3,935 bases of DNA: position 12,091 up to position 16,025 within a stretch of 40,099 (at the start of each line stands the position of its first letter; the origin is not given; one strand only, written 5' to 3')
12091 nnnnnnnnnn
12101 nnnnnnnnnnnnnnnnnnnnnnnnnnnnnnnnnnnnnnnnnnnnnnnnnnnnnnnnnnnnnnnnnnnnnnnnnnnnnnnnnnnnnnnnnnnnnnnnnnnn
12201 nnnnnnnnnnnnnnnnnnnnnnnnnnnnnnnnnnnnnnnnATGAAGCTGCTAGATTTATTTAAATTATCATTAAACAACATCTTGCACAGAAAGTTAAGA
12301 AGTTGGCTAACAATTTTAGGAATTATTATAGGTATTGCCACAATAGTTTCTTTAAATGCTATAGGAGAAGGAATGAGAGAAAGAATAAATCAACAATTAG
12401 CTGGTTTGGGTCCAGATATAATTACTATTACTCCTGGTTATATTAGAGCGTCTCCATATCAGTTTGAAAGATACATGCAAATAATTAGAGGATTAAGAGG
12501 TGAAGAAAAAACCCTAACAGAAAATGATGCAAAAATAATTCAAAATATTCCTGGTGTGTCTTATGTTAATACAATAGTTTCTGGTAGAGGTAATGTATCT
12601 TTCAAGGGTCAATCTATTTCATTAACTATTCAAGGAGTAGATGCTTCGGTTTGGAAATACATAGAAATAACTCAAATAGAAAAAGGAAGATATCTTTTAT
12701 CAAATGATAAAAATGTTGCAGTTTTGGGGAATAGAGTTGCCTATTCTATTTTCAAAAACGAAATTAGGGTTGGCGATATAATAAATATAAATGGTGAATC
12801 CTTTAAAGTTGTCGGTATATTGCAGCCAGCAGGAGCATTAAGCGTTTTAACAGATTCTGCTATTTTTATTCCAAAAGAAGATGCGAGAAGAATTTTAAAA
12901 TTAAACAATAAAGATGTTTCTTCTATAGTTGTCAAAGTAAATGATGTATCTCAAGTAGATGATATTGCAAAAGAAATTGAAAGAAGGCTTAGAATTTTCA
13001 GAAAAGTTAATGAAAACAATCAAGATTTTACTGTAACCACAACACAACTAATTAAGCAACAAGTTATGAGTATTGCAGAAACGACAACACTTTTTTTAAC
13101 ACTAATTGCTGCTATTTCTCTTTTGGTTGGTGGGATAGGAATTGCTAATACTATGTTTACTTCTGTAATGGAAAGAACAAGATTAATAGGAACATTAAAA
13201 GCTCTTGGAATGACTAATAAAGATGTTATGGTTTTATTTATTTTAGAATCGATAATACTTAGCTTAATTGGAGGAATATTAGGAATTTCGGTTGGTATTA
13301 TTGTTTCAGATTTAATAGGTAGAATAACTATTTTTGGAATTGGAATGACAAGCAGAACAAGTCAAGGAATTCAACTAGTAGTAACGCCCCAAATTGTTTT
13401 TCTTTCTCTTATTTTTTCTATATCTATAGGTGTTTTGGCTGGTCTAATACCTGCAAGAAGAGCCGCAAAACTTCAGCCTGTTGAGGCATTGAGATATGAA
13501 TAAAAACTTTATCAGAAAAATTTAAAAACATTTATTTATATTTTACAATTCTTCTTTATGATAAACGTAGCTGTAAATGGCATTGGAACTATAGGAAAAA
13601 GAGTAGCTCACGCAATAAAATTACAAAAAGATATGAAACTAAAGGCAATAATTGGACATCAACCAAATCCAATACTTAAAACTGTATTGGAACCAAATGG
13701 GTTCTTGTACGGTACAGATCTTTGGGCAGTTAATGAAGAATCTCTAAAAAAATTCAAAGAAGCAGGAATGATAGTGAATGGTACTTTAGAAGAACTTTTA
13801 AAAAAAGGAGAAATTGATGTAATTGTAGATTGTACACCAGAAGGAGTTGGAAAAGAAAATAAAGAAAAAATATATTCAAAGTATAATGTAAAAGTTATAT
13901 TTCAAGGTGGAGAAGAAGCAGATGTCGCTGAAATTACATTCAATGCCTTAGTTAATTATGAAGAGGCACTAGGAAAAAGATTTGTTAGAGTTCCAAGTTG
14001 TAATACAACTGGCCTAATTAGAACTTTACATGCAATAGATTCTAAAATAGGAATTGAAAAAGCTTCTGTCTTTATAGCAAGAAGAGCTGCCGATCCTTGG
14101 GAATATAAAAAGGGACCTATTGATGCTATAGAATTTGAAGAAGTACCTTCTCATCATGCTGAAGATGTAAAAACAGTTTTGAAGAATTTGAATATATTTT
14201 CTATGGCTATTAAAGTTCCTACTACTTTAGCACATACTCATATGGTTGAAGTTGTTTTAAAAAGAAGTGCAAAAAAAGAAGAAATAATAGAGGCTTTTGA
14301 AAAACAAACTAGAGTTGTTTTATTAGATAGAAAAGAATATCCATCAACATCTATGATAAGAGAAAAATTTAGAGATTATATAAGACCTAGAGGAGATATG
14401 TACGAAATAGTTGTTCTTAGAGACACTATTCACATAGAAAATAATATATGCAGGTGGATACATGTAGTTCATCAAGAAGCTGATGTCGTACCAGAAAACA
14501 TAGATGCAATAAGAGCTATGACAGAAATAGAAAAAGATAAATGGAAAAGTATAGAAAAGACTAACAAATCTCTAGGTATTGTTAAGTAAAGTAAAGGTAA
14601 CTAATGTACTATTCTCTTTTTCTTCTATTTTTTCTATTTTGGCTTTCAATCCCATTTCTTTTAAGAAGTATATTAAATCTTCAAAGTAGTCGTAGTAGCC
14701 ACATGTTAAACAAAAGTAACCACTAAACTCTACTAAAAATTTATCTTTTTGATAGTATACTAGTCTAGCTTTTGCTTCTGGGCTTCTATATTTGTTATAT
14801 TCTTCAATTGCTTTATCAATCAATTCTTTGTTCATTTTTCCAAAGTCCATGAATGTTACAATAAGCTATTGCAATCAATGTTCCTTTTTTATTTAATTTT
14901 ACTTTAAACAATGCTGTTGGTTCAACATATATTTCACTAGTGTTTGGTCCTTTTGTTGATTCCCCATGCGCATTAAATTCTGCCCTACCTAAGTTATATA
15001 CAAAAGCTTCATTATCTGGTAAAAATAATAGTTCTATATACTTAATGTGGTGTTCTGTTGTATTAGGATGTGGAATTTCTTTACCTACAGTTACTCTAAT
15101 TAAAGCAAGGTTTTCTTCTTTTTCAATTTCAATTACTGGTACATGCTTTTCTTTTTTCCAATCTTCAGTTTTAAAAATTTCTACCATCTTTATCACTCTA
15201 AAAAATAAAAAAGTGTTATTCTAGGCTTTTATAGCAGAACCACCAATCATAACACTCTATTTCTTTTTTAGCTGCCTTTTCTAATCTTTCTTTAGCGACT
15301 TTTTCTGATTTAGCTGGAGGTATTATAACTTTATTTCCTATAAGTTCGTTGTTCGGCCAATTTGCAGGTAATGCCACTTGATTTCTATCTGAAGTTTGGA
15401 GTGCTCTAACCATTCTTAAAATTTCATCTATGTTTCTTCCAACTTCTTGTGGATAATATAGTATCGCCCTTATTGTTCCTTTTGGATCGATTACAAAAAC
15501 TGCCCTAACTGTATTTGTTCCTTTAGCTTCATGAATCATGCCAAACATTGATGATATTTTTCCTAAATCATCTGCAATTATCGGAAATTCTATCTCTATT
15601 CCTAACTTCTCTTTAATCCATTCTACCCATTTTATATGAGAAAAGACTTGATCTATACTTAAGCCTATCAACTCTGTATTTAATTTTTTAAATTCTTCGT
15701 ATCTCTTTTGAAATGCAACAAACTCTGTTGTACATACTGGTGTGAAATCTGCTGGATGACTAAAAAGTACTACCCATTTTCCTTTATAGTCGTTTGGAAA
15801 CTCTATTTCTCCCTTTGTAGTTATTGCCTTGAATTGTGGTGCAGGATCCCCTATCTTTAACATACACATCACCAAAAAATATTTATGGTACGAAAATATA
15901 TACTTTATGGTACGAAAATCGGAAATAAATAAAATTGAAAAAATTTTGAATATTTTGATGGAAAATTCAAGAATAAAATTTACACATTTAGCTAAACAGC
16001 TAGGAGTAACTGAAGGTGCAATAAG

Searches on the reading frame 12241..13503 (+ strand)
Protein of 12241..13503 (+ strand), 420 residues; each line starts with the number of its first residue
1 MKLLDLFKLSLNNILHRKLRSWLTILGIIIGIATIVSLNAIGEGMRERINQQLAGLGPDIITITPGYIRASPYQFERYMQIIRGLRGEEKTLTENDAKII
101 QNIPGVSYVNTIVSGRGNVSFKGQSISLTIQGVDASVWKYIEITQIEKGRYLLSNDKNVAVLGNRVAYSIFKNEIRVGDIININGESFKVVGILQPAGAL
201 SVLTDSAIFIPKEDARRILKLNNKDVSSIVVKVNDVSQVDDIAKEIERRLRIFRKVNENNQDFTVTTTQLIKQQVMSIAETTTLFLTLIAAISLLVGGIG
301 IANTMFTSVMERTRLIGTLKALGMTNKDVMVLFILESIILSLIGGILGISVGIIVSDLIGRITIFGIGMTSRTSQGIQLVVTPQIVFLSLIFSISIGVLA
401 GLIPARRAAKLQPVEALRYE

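Call 9: search_protein_families(library=pfam, max_evalue=0.001, proteins=[window:12241-13503:+])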
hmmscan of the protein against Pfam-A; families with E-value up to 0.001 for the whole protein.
window:12241-13503:+ (420 aa): 2 families
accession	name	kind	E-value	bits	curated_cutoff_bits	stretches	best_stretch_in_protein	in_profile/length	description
PF12704.14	MacB_PCD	-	4.4e-38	132.1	27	1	21-248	1-206/207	MacB-like periplasmic core domain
PF02687.27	FtsX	-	4.5e-21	75.6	25.5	1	288-413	2-120/120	FtsX-like permease C-terminal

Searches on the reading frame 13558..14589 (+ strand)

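Call 9: search_protein_families(library=pfam, max_evalue=0.001, proteins=[window:13558-14589:+])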
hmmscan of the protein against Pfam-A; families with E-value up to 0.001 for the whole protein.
window:13558-14589:+ (343 aa): 4 families
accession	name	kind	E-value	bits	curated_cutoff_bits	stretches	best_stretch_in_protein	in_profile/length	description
PF02800.25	Gp_dh_C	-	1.4e-16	60.9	24.4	1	153-298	1-152/158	Glyceraldehyde 3-phosphate dehydrogenase, C-terminal domain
PF01113.26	DapB_N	-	1.4e-06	28.9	25.6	1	2-114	1-95/124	Dihydrodipicolinate reductase, N-terminus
PF00044.30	Gp_dh_N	-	0.00015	22.4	31.7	0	2-94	1-96/101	Glyceraldehyde 3-phosphate dehydrogenase, NAD binding domain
PF01408.29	GFO_IDH_MocA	-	0.00059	21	24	0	2-106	1-83/120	Oxidoreductase family, NAD-binding Rossmann fold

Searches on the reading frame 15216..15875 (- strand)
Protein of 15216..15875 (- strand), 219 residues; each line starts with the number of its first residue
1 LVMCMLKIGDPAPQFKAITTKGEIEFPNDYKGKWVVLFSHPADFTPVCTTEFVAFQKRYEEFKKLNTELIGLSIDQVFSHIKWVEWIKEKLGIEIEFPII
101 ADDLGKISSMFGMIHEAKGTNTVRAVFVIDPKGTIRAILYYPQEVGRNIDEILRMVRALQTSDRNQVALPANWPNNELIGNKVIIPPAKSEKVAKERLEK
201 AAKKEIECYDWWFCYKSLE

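Call 61: search_protein_families(library=pfam, max_evalue=0.01, proteins=[window:15216-15875:-])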
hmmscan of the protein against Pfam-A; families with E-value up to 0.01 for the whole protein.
window:15216-15875:- (219 aa): 3 families
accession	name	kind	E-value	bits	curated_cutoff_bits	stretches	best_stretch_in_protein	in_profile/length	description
PF00578.27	AhpC-TSA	-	3.5e-36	124.3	26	1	8-137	1-123/124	AhpC/TSA family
PF08534.16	Redoxin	-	4.1e-16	59.5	26.6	1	8-138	2-131/148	Redoxin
PF10417.14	1-cysPrx_C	-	2.1e-10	40.8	21.1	1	158-199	1-39/41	C-terminal domain of 1-Cys peroxiredoxin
